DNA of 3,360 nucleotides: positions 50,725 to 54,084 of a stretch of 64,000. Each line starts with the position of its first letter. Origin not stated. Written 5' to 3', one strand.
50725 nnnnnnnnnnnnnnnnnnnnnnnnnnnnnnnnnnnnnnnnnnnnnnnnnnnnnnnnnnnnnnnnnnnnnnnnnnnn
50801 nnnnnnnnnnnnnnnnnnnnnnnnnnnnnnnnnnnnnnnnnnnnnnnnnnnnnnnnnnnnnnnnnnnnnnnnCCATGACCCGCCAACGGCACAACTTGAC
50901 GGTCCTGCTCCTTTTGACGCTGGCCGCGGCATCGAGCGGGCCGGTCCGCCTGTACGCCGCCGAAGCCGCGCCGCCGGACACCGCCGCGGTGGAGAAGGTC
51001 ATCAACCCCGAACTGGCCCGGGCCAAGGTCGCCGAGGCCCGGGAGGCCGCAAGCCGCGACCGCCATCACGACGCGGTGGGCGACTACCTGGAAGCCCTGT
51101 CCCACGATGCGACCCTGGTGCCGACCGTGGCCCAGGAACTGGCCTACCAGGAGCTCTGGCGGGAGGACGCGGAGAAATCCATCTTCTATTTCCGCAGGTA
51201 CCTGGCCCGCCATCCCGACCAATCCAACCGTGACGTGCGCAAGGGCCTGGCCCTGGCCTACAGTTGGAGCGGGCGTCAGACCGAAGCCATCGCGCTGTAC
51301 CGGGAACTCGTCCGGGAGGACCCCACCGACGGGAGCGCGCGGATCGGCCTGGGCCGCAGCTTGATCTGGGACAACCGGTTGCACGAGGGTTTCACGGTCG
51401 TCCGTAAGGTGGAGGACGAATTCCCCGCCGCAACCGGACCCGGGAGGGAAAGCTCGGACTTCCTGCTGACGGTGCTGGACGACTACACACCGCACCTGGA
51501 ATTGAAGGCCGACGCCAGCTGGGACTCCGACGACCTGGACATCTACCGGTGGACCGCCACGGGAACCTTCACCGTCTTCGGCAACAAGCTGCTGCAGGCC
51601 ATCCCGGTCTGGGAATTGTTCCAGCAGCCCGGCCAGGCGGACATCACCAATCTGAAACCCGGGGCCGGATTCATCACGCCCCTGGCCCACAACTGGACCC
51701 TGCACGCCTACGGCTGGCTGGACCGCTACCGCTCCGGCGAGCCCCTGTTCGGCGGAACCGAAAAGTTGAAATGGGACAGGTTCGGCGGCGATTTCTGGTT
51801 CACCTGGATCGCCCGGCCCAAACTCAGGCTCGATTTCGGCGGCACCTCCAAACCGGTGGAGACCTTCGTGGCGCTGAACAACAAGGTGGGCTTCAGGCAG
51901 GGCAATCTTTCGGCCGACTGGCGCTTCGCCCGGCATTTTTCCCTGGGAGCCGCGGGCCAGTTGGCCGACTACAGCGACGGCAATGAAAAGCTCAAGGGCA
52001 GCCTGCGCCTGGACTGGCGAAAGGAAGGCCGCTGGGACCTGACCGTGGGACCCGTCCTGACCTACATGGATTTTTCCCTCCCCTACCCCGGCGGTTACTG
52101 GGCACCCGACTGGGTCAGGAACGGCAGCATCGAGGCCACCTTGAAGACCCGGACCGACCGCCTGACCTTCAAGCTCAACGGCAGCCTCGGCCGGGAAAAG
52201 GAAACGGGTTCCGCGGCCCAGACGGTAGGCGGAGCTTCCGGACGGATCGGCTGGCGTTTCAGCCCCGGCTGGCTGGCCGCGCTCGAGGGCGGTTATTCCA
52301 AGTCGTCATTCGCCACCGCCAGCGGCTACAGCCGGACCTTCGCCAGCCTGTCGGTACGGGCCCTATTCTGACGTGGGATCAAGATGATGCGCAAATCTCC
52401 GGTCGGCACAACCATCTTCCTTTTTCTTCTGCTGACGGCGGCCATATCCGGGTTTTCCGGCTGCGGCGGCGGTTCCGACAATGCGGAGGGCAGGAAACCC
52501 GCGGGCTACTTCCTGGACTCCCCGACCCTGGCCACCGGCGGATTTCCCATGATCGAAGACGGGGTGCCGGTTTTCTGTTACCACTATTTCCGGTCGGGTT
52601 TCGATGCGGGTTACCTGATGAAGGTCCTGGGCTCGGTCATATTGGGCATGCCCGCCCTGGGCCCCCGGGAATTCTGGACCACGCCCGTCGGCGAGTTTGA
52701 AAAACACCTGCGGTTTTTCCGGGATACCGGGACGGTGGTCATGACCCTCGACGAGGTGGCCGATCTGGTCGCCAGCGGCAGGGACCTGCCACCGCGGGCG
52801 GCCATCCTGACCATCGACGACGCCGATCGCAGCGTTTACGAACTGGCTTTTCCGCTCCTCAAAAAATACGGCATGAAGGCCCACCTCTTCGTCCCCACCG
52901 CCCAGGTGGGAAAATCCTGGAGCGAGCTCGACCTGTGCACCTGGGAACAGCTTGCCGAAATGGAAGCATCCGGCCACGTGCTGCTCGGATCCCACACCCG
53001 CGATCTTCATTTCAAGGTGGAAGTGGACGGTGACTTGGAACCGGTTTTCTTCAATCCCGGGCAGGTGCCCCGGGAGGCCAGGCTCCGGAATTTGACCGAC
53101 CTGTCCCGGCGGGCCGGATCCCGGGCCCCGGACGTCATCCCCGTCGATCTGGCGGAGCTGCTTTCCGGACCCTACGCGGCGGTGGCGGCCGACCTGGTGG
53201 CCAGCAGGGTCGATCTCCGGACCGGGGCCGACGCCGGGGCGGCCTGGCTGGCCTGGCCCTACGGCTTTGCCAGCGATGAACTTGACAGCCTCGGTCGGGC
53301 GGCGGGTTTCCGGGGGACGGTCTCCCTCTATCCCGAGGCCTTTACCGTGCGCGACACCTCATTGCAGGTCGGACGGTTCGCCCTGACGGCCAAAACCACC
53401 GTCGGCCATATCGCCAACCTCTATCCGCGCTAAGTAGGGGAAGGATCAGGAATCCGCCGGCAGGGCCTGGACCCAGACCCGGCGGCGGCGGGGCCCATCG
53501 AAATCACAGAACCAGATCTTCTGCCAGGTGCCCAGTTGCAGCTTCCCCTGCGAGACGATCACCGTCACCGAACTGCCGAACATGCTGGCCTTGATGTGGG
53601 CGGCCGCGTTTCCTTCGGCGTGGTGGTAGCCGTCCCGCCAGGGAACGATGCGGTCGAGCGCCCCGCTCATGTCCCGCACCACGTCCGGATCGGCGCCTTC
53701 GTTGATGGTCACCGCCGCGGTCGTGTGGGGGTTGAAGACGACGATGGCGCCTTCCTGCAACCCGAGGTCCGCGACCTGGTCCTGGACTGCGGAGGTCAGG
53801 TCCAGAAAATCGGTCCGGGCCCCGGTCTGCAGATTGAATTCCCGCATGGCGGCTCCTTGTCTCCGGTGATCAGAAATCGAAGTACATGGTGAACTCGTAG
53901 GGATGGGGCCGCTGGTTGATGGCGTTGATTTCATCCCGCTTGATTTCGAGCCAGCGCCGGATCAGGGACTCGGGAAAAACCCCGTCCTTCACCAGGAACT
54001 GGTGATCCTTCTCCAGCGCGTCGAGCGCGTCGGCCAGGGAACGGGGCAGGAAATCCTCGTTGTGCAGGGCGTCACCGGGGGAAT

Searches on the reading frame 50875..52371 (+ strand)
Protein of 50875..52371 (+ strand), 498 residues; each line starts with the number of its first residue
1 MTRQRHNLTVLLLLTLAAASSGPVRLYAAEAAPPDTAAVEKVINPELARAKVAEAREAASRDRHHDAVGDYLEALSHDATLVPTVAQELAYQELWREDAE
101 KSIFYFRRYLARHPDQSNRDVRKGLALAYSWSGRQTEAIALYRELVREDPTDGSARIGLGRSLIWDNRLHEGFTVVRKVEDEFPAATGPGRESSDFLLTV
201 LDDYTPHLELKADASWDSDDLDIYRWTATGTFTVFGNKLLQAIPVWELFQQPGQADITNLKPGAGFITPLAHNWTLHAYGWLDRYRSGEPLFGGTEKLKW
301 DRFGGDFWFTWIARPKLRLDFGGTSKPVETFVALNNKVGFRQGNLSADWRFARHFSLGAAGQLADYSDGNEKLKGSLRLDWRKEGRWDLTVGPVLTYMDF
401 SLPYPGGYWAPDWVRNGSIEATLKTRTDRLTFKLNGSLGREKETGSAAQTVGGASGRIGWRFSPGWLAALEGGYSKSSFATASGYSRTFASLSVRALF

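Call 8: search_protein_families(library=pfam, proteins=[window:50875-52371:+], max_evalue=0.001)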
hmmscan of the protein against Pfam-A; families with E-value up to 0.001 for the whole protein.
window:50875-52371:+ (498 aa): 5 families
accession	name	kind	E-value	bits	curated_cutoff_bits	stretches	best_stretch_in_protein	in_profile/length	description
PF14559.12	TPR_19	-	8.9e-07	29.6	25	0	98-152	6-58/68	Tetratricopeptide repeat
PF24575.1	TPR_Slam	-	1.3e-06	29.2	35.2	0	129-170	57-98/104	Surface lipoprotein assembly modifier, N-terminal TPR repeats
PF13428.12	TPR_14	-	3e-06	27.8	23.5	1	121-161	3-43/44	Tetratricopeptide repeat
PF13174.12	TPR_6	-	0.00034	21.5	26.3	0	125-151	6-32/33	Tetratricopeptide repeat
PF07719.23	TPR_2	-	0.00071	20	27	0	124-152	6-34/34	Tetratricopeptide repeat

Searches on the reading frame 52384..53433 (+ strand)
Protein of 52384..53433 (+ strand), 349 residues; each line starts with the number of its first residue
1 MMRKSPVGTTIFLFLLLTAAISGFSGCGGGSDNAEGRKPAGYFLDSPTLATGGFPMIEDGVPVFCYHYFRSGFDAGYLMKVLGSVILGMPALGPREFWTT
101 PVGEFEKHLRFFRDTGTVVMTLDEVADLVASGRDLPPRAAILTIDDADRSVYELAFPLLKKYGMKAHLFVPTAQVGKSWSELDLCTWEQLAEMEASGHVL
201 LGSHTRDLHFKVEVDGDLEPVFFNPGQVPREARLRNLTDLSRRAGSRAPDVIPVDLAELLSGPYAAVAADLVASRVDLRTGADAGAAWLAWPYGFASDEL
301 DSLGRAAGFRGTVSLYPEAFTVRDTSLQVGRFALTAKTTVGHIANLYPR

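Call 8: search_protein_families(library=pfam, proteins=[window:52384-53433:+], max_evalue=0.001)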
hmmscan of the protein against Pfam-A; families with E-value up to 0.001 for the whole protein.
window:52384-53433:+ (349 aa): 1 family
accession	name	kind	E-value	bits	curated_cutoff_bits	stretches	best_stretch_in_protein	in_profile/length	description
PF01522.26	Polysacc_deac_1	-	4e-13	49.8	23.1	1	134-310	3-122/124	Polysaccharide deacetylase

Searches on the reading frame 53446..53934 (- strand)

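Call 40: search_protein_families(library=pfam, proteins=[window:53446-53934:-], max_evalue=0.001)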
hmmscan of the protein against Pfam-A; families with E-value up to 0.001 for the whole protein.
window:53446-53934:- (162 aa): 1 family
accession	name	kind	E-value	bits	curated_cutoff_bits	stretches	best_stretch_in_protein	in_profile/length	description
PF01894.22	UPF0047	-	5.3e-43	146.3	27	1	45-156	1-116/117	Uncharacterised protein family UPF0047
